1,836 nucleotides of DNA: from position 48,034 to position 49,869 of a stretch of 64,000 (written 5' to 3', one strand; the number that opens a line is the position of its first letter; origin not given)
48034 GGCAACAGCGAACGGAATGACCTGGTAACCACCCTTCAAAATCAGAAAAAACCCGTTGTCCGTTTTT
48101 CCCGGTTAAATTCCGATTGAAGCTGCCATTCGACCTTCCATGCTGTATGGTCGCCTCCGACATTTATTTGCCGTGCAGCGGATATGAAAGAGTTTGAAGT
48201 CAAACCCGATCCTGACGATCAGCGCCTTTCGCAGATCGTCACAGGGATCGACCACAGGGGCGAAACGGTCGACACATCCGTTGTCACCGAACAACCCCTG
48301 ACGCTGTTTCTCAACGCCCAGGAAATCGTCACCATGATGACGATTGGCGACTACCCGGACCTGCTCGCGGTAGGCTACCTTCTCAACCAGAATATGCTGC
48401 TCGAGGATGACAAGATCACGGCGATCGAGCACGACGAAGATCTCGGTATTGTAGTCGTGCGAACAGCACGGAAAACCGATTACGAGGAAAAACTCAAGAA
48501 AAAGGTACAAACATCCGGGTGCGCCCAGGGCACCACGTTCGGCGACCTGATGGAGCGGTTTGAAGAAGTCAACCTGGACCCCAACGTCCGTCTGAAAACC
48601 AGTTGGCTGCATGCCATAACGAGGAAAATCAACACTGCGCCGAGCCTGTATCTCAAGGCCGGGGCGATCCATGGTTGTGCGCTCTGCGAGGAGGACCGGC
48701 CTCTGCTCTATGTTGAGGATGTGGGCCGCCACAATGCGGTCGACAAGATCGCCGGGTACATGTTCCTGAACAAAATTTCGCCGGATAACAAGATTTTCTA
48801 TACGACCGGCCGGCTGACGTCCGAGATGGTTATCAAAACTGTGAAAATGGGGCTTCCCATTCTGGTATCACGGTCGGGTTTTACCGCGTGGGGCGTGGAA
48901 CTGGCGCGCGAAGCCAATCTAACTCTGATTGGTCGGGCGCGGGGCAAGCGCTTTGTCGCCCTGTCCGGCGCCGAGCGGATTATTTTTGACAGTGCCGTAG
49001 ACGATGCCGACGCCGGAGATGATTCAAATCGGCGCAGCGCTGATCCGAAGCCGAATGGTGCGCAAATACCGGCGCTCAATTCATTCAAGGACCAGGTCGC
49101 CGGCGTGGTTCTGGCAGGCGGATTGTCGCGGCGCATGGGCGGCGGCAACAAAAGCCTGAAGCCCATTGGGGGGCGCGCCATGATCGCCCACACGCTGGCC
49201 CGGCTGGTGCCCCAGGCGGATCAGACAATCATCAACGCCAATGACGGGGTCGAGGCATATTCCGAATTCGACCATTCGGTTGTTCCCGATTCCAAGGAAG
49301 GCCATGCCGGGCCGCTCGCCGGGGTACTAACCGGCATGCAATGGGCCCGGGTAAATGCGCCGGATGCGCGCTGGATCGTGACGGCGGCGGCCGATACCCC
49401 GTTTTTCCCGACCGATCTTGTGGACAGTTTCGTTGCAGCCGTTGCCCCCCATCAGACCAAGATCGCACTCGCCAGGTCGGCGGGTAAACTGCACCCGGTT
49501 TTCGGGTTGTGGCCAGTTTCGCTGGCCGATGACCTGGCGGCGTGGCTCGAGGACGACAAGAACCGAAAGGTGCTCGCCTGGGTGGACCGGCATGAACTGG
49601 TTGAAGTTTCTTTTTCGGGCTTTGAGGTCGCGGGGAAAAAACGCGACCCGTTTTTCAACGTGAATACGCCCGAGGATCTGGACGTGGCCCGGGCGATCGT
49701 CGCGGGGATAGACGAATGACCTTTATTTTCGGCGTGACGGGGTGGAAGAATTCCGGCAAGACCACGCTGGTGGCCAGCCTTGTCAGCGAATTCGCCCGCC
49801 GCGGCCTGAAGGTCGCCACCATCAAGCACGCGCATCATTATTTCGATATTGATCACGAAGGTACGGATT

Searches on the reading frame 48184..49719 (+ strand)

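Call 77: search_protein_families(library=pfam, proteins=[window:48184-49719:+], max_evalue=0.00001)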
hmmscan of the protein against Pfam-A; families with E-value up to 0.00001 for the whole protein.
window:48184-49719:+ (511 aa): 2 families
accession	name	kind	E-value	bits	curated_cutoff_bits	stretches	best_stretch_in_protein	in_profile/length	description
PF02634.21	FdhD-NarQ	-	3.7e-75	253.1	27.2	1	34-266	1-236/237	FdhD/NarQ family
PF12804.13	NTP_transf_3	-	3.3e-38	131.8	27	1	307-467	1-157/160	MobA-like NTP transferase domain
